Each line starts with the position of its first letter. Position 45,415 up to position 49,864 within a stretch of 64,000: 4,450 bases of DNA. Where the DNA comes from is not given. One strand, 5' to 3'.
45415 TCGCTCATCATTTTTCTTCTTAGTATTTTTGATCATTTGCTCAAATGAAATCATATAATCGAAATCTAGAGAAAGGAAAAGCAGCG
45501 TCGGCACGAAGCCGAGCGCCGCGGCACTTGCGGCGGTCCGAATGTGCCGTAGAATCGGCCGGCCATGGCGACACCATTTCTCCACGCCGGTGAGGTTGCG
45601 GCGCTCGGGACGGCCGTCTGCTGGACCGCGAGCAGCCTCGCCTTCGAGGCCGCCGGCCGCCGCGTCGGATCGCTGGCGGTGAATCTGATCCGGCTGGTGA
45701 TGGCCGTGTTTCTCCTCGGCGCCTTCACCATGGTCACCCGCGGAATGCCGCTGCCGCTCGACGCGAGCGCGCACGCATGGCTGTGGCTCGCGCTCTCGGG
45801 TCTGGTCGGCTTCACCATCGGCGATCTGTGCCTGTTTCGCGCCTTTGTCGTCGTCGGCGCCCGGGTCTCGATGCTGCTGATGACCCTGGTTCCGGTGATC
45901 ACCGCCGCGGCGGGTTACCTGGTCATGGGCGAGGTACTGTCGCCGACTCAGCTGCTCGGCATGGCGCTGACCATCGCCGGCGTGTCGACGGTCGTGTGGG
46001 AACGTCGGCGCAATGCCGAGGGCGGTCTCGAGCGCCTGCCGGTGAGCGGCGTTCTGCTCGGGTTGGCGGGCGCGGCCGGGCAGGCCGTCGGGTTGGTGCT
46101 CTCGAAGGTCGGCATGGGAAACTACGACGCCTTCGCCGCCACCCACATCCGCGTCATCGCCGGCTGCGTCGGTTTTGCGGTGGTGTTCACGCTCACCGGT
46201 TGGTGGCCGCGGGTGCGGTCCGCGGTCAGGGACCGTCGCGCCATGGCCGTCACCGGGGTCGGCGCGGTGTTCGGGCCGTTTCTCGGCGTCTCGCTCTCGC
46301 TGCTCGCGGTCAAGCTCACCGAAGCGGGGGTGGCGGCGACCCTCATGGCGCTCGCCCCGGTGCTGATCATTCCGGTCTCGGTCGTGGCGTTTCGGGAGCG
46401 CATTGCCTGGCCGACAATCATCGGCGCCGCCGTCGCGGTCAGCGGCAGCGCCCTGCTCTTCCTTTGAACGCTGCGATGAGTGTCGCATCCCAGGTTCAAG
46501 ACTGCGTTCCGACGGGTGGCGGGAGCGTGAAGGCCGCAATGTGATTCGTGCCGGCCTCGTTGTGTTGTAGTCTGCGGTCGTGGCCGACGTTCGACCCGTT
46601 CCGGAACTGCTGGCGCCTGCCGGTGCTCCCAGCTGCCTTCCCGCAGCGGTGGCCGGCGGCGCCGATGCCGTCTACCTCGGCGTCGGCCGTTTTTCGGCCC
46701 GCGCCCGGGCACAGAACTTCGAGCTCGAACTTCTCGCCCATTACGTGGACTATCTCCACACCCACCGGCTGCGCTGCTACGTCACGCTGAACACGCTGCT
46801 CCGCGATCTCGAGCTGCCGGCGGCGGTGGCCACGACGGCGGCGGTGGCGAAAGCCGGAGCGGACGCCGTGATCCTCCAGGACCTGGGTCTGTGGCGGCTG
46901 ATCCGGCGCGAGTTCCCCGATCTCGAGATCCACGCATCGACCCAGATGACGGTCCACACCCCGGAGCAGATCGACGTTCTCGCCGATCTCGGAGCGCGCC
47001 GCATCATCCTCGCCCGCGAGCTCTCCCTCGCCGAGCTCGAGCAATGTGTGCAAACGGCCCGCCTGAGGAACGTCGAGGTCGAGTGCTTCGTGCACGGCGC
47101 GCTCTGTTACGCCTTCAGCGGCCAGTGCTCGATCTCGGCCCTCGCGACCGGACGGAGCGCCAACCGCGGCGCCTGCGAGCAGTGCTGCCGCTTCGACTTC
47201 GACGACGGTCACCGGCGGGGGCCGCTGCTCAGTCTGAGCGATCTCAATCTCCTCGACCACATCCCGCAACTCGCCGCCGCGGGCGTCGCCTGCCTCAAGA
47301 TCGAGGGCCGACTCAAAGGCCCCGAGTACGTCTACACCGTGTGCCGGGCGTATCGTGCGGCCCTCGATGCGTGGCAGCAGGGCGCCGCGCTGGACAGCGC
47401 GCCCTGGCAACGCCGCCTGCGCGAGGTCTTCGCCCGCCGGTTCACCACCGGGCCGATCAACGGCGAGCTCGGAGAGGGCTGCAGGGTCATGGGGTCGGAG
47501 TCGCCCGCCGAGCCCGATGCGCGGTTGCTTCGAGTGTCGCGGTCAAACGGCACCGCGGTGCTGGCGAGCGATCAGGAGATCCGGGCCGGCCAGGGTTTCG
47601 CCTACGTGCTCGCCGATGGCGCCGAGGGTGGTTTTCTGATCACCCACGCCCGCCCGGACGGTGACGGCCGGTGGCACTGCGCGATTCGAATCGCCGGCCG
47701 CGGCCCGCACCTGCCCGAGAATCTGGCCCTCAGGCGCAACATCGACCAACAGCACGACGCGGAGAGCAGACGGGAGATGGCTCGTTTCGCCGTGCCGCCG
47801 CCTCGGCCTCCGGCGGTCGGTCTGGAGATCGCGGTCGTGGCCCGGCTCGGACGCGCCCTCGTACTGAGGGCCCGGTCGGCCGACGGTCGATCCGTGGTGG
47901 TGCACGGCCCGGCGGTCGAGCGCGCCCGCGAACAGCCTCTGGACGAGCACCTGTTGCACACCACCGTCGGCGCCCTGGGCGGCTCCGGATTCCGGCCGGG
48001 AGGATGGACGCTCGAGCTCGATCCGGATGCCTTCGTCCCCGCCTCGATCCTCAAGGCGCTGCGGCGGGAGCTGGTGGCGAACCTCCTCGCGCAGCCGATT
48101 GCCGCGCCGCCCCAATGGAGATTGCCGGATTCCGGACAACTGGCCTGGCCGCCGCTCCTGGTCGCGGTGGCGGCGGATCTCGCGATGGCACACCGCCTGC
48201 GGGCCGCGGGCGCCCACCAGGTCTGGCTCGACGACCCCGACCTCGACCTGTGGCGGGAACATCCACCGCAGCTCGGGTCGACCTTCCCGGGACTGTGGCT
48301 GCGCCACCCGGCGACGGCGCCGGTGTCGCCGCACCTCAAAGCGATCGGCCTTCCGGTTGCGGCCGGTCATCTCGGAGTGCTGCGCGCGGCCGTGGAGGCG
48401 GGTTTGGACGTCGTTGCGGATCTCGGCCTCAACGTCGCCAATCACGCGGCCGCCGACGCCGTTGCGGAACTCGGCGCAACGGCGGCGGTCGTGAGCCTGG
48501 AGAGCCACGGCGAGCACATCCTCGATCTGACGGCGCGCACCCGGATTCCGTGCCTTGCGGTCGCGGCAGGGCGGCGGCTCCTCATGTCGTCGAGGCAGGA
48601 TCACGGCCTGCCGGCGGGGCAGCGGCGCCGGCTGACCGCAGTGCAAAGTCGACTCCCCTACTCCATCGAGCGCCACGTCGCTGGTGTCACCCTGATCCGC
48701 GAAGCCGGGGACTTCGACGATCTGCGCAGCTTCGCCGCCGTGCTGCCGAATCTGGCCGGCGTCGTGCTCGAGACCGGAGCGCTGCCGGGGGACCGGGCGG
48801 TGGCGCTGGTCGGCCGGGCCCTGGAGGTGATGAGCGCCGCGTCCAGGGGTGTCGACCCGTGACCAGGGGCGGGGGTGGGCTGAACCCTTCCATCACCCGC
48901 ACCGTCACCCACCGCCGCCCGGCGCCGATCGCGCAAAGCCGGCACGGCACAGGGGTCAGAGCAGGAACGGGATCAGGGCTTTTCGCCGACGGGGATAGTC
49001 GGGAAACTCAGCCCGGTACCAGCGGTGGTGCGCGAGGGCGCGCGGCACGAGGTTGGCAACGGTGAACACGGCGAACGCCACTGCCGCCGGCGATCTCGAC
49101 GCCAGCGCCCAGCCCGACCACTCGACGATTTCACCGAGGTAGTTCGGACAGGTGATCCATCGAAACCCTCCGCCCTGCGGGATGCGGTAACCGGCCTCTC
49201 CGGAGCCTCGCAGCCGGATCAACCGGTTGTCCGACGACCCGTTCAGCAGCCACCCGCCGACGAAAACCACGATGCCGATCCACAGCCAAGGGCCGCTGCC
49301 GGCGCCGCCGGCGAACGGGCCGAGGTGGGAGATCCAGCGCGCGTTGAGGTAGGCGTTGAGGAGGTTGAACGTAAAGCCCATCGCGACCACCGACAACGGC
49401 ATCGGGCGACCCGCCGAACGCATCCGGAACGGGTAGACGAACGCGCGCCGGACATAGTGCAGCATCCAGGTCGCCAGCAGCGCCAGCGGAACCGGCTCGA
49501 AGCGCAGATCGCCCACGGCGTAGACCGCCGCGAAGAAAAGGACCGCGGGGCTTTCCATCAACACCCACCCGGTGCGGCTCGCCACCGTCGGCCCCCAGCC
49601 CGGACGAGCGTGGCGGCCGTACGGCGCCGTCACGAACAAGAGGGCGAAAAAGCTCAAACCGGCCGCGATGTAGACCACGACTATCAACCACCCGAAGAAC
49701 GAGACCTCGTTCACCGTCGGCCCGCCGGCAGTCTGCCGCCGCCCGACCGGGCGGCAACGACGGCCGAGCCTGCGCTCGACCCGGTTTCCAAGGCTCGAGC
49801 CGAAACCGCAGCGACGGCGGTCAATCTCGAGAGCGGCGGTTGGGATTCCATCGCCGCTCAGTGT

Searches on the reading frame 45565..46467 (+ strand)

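Call 67: search_protein_families(library=pfam, proteins=[window:45565-46467:+], max_evalue=0.00001)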
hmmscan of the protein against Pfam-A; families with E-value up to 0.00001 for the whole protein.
window:45565-46467:+ (300 aa): 1 family
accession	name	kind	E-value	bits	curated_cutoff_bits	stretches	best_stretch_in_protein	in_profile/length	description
PF00892.27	EamA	-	9.7e-35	120.2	28.2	2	9-144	3-134/135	EamA-like transporter family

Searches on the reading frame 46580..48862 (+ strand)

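Call 67: search_protein_families(library=pfam, proteins=[window:46580-48862:+], max_evalue=0.00001)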
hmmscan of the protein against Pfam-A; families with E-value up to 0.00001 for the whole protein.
window:46580-48862:+ (760 aa): 2 families
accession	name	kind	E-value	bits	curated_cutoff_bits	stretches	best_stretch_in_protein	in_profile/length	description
PF01136.24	Peptidase_U32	-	9.8e-73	244.7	22.4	1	82-294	4-228/233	Peptidase family U32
PF12392.13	DUF3656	-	1.7e-12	48.4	22.1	1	386-505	3-107/109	Collagenase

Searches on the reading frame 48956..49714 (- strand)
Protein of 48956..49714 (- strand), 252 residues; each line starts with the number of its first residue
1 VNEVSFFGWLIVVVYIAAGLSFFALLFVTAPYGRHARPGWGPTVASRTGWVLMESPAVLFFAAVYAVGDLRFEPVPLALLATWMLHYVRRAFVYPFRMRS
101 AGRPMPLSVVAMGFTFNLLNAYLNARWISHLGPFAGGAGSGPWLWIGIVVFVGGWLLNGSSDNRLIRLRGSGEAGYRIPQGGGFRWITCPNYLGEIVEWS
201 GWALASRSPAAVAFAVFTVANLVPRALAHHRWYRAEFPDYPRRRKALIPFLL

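Call 67: search_protein_families(library=pfam, proteins=[window:48956-49714:-], max_evalue=0.00001)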
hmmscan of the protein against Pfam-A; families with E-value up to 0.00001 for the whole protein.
window:48956-49714:- (252 aa): 1 family
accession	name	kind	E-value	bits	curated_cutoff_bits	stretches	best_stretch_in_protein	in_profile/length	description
PF02544.21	Steroid_dh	-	1.3e-49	168.4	22.6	1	104-252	2-150/150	3-oxo-5-alpha-steroid 4-dehydrogenase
